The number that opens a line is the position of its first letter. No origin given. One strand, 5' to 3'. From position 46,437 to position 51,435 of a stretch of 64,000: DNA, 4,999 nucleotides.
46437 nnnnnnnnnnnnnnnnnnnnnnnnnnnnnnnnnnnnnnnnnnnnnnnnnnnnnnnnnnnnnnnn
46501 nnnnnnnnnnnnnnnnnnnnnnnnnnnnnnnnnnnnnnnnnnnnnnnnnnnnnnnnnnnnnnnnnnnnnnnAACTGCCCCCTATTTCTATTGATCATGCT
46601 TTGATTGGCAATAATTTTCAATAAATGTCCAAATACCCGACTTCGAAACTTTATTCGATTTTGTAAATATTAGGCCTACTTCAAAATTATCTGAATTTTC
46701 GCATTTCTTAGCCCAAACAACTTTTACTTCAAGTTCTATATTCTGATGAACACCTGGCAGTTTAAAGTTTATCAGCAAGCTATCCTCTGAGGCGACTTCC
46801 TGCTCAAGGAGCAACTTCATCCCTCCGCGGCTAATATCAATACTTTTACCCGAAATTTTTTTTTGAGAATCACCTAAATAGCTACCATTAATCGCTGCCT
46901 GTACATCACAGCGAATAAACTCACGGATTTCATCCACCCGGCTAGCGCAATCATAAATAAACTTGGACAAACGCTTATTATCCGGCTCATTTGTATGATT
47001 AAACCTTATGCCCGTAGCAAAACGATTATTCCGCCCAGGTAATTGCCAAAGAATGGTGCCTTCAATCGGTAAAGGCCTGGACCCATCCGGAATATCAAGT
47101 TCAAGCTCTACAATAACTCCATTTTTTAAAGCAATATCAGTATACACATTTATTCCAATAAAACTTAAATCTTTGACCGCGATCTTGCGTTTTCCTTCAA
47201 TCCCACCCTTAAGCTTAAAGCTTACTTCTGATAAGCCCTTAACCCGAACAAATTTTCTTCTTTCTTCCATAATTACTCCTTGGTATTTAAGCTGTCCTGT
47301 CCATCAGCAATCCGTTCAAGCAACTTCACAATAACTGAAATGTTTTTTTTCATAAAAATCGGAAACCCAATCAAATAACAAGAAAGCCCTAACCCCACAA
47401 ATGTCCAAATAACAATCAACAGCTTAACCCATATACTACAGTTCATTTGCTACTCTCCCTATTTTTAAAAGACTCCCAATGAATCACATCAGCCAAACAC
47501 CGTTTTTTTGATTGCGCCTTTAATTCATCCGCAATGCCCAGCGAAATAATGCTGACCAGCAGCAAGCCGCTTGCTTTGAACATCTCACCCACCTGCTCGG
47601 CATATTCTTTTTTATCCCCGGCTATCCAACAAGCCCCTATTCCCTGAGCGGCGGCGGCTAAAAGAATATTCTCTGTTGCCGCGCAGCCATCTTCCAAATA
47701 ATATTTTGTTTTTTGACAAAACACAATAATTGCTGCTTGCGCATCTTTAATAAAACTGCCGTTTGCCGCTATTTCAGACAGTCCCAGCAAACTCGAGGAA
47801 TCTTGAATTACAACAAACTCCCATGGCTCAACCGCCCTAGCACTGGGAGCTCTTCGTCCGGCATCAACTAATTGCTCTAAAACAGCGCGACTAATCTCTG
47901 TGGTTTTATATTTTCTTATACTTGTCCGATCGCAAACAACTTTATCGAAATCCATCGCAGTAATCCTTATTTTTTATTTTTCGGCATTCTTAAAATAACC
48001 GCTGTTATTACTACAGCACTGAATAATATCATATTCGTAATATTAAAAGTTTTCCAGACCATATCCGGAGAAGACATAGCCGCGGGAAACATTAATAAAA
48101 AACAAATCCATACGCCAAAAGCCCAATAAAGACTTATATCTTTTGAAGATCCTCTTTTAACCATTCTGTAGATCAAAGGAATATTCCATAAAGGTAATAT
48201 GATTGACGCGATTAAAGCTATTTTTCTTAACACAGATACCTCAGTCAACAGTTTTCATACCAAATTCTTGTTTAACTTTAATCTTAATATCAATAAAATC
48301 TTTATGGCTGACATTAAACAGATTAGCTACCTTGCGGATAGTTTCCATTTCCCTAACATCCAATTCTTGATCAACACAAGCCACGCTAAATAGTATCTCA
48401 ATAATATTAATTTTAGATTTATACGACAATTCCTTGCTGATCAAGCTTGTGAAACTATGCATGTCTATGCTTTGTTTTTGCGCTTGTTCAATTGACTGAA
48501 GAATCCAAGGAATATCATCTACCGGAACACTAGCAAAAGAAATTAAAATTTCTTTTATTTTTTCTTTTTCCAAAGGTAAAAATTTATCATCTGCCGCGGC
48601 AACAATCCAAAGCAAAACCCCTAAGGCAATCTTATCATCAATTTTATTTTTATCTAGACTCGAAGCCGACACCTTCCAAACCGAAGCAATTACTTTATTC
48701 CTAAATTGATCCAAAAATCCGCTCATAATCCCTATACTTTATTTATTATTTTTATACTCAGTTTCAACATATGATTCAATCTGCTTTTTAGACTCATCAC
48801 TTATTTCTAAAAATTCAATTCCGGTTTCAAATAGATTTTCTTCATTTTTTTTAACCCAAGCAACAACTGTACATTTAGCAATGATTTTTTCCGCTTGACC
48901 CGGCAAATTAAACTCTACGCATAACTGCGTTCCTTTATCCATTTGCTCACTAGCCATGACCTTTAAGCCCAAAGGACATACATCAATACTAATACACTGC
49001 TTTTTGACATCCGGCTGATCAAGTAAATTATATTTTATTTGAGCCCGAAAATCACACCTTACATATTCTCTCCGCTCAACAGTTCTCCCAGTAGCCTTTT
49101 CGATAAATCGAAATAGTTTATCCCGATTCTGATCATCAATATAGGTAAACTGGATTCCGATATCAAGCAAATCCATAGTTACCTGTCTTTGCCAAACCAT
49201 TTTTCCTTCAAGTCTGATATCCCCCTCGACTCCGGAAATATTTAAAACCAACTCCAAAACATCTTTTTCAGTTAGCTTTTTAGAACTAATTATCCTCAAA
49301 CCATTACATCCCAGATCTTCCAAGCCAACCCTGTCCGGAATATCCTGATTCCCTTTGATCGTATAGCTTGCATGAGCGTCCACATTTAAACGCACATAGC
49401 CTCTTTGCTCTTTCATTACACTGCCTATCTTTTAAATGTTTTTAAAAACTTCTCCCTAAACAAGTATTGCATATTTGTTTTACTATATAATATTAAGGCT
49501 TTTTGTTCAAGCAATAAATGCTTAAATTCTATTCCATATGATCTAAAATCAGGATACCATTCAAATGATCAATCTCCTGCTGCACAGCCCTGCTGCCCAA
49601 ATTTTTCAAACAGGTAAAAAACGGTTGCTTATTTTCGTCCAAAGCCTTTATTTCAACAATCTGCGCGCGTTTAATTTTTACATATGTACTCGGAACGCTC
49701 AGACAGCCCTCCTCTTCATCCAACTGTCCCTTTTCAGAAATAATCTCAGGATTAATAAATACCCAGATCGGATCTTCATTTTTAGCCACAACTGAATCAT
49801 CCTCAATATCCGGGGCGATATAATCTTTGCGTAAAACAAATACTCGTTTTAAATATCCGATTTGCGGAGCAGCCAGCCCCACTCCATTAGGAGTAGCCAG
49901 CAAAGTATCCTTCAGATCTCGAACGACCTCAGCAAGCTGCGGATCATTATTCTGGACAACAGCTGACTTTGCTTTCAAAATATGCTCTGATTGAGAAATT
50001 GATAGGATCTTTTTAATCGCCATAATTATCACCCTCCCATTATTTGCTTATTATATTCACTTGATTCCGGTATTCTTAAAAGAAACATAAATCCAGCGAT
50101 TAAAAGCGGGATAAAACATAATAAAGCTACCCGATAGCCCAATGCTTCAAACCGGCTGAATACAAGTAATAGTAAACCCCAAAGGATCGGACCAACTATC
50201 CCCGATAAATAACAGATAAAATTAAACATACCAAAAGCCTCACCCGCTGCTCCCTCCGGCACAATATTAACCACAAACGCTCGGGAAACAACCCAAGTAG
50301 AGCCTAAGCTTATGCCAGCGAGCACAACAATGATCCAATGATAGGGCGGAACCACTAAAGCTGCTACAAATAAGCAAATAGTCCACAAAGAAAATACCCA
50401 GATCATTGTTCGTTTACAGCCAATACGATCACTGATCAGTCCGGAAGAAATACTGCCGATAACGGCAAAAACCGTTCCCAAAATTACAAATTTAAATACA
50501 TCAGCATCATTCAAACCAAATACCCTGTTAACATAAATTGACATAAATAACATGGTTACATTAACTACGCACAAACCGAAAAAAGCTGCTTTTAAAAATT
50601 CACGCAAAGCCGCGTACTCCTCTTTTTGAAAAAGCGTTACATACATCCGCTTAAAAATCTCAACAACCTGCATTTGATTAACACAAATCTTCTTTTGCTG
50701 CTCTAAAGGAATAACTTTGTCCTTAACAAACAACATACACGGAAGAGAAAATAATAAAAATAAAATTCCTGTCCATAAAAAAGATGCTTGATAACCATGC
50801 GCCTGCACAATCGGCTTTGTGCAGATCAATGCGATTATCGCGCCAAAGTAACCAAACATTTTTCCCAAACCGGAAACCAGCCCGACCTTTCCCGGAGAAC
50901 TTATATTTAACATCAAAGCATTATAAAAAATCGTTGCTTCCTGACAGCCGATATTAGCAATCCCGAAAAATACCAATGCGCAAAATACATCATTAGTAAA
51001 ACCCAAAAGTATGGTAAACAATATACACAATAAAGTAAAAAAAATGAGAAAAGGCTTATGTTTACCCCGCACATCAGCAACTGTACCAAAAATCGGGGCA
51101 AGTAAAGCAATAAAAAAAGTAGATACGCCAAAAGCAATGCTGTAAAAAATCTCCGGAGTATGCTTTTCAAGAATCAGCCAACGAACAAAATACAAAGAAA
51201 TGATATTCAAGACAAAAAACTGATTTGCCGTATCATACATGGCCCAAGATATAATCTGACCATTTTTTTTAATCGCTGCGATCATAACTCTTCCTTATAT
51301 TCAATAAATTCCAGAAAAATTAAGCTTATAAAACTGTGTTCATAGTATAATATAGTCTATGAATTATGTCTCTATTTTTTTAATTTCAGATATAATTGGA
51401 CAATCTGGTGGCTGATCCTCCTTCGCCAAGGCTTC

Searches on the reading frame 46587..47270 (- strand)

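Call 52: search_protein_families(library=pfam, proteins=[window:46587-47270:-], max_evalue=0.00001)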
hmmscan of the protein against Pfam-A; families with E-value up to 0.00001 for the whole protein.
window:46587-47270:- (227 aa): 1 family
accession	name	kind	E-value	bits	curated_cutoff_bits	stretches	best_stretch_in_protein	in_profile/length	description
PF07238.19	PilZ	-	4.7e-24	85.1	22.5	2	116-217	3-100/102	PilZ domain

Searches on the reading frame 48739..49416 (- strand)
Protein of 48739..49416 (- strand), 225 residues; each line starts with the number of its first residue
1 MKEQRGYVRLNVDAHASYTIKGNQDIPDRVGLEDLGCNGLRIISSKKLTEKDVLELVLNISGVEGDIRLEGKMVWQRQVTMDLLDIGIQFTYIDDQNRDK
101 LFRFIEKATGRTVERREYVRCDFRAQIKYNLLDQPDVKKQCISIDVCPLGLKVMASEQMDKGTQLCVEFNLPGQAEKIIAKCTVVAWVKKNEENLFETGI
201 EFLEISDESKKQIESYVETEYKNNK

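Call 52: search_protein_families(library=pfam, proteins=[window:48739-49416:-], max_evalue=0.00001)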
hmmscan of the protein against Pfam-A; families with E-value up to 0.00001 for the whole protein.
window:48739-49416:- (225 aa): 1 family
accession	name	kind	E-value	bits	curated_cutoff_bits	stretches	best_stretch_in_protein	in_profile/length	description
PF07238.19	PilZ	-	1.9e-22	80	22.5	2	3-106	1-101/102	PilZ domain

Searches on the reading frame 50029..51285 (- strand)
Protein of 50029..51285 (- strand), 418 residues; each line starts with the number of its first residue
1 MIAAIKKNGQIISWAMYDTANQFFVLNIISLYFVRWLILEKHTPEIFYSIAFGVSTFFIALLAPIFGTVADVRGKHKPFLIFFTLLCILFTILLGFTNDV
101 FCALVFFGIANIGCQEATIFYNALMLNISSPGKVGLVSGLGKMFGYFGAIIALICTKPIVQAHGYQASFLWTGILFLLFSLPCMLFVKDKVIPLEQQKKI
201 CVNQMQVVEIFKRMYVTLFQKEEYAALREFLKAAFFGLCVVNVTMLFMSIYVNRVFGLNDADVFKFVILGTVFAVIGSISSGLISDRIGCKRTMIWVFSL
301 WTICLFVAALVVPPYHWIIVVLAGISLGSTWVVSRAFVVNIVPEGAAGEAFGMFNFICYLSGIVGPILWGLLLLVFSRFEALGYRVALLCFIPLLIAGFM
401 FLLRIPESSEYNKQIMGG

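Call 52: search_protein_families(library=pfam, proteins=[window:50029-51285:-], max_evalue=0.00001)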
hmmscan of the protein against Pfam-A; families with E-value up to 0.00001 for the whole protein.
window:50029-51285:- (418 aa): 3 families
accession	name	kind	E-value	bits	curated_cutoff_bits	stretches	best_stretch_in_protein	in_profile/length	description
PF07690.21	MFS_1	-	6e-42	144.2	33.4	2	28-366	14-347/347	Major Facilitator Superfamily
PF11700.14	ATG22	-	8.9e-19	68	24.1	1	137-405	193-472/482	Vacuole effluxer Atg22 like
PF12832.13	MFS_1_like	-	5.6e-09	36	25.2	1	56-372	44-361/373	MFS_1 like family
